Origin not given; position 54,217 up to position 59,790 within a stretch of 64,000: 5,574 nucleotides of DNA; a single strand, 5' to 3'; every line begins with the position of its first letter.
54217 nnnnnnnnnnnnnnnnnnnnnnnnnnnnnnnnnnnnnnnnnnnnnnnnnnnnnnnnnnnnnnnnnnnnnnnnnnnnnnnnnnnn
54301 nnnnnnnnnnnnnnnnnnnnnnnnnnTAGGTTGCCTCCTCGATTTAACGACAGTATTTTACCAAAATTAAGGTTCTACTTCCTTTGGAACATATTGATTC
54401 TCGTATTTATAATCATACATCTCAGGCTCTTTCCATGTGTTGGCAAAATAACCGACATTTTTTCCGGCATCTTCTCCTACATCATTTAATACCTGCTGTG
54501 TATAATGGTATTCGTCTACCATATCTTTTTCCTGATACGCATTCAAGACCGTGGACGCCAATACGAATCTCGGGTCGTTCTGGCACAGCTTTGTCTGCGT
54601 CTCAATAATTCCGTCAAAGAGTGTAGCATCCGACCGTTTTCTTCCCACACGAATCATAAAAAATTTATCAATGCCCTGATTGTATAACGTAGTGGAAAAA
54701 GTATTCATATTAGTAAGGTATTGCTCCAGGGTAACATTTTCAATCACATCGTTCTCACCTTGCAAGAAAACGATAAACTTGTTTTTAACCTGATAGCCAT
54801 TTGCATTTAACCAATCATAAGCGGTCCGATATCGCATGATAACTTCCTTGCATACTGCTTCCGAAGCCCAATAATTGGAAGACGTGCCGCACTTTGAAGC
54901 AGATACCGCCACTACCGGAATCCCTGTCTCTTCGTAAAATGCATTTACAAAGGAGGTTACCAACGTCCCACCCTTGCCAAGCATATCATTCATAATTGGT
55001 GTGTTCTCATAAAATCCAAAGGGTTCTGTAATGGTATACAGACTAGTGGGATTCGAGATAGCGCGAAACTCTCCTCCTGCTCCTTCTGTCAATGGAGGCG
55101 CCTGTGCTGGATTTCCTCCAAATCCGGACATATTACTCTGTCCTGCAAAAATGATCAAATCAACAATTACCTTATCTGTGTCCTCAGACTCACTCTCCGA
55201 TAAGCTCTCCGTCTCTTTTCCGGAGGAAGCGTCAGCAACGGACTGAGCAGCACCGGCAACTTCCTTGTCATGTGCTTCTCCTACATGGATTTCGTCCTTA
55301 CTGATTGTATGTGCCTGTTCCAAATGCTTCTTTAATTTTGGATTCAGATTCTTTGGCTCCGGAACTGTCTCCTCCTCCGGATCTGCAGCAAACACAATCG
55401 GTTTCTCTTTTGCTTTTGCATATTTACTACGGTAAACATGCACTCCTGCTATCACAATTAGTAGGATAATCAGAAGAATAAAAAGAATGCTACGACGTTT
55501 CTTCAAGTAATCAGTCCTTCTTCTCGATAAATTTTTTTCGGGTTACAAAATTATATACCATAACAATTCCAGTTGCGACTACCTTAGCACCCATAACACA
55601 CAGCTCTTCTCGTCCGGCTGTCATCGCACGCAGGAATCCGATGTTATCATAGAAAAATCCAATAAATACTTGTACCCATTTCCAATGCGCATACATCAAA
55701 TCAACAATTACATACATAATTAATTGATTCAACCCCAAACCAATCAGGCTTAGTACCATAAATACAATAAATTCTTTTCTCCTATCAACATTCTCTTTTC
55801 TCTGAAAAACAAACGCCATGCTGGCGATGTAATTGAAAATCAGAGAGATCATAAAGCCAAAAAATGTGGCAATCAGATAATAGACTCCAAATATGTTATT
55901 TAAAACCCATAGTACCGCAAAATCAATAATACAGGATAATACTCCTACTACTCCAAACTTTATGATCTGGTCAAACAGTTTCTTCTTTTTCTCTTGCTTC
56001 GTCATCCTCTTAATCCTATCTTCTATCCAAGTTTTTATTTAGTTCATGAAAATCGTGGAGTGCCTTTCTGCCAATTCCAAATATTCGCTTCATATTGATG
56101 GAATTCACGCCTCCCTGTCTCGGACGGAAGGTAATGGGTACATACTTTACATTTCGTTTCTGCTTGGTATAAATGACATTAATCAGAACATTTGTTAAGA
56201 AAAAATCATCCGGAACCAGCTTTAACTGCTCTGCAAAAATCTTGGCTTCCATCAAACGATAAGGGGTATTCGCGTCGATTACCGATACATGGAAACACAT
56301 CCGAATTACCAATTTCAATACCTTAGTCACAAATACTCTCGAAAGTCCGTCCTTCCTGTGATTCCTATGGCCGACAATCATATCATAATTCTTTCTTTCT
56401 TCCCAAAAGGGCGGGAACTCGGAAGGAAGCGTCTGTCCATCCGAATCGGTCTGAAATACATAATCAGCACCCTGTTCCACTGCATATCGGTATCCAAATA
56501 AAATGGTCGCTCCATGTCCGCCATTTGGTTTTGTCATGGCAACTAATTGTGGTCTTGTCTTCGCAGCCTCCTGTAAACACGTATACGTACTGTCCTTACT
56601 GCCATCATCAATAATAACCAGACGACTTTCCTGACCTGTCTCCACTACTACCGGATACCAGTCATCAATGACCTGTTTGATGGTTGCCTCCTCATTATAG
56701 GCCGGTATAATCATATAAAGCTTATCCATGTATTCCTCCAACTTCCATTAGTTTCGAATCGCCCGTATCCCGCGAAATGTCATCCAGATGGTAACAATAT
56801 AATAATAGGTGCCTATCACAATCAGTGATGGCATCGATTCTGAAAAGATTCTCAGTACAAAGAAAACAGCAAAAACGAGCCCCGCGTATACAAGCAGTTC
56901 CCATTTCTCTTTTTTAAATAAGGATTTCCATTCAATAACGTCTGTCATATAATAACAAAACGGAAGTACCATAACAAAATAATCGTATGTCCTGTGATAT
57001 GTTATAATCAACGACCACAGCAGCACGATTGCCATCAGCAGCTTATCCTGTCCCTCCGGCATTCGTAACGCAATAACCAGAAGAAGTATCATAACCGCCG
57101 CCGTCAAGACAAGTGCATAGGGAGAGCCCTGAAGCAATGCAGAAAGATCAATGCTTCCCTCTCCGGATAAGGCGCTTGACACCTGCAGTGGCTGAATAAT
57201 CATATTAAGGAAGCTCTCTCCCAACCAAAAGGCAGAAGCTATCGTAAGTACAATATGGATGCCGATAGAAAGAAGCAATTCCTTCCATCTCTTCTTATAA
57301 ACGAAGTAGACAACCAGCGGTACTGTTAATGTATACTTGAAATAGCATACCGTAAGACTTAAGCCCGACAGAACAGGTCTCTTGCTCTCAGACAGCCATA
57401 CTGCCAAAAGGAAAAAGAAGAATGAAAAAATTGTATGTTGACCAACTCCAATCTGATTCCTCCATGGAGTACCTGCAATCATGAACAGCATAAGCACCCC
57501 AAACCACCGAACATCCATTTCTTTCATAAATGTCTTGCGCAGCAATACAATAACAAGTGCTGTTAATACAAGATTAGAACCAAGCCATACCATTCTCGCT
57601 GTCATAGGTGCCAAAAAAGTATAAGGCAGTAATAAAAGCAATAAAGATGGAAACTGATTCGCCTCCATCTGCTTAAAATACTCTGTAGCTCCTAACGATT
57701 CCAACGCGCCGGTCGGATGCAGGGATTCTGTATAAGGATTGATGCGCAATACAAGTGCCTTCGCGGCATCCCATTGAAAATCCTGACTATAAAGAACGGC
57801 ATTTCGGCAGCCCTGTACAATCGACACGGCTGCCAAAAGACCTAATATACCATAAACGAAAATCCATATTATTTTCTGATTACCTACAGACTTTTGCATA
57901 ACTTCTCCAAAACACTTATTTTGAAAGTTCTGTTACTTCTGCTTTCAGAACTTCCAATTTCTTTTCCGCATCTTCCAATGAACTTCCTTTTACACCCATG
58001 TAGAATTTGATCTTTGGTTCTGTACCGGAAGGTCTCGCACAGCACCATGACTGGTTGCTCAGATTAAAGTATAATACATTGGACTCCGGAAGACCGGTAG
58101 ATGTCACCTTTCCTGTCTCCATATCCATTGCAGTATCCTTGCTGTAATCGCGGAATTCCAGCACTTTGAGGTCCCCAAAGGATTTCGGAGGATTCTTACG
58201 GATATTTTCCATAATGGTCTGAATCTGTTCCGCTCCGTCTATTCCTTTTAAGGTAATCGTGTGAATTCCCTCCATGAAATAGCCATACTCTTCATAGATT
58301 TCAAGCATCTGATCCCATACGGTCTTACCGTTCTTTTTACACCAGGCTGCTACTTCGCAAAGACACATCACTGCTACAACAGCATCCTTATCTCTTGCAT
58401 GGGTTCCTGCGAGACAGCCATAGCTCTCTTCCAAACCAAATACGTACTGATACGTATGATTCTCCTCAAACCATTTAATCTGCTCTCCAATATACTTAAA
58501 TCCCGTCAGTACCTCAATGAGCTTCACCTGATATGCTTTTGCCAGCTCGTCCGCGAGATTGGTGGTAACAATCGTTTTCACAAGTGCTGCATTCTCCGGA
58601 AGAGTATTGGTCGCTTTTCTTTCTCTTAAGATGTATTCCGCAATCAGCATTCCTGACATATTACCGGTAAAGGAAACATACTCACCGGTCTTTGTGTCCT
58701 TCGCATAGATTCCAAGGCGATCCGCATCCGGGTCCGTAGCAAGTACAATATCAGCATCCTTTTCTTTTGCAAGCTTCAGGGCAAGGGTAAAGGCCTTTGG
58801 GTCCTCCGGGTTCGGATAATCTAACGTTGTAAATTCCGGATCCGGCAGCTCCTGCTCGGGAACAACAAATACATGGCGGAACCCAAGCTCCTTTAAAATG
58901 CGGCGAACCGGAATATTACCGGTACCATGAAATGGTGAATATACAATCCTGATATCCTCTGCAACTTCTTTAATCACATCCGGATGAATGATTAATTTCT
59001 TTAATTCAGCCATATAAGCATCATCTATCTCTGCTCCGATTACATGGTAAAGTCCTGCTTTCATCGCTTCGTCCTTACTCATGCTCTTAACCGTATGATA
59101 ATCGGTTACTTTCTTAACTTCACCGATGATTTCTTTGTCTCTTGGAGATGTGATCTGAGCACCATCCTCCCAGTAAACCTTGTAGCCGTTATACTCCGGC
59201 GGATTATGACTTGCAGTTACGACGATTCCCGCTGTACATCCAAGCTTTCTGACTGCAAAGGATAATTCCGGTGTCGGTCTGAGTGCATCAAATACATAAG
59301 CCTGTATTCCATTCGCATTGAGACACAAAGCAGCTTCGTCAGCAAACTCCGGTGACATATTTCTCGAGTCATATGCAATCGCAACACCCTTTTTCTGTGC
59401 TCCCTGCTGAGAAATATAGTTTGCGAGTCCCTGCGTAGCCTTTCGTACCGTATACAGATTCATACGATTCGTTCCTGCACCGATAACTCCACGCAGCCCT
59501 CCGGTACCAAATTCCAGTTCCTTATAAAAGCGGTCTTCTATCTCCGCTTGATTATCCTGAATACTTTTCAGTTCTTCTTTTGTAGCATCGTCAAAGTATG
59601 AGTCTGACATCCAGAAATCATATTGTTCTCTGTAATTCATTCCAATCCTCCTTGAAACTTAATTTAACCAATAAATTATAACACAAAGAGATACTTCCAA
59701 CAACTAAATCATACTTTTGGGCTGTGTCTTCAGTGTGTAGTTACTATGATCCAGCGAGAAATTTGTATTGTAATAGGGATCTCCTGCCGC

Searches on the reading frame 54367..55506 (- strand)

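Call 44: search_protein_families(library=pfam, proteins=[window:54367-55506:-], max_evalue=0.0001)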
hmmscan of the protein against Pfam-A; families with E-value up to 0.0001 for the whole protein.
window:54367-55506:- (379 aa): 1 family
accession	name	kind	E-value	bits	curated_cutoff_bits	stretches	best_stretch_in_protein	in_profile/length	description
PF03629.24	SASA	-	9.1e-13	48.8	24.8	1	116-346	3-219/226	Carbohydrate esterase, sialic acid-specific acetylesterase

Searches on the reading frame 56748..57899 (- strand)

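Call 44: search_protein_families(library=pfam, proteins=[window:56748-57899:-], max_evalue=0.0001)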
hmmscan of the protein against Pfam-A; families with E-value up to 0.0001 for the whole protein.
window:56748-57899:- (383 aa): 1 family
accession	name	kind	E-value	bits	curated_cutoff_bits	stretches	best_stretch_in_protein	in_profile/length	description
PF09594.16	GT87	-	8.7e-18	65.4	25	1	84-298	5-231/237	Glycosyltransferase family 87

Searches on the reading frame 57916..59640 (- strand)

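Call 44: search_protein_families(library=pfam, proteins=[window:57916-59640:-], max_evalue=0.0001)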
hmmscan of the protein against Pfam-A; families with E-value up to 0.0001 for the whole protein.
window:57916-59640:- (574 aa): 3 families
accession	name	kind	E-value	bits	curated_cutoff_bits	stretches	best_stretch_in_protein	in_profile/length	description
PF02878.22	PGM_PMM_I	-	7.3e-45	152.5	22.5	1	43-180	3-136/138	Phosphoglucomutase/phosphomannomutase, alpha/beta/alpha domain I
PF02879.22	PGM_PMM_II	-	5.9e-24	85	29.3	1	208-313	2-100/103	Phosphoglucomutase/phosphomannomutase, alpha/beta/alpha domain II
PF02880.22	PGM_PMM_III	-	1.3e-20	74.1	20.7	1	326-452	2-115/115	Phosphoglucomutase/phosphomannomutase, alpha/beta/alpha domain III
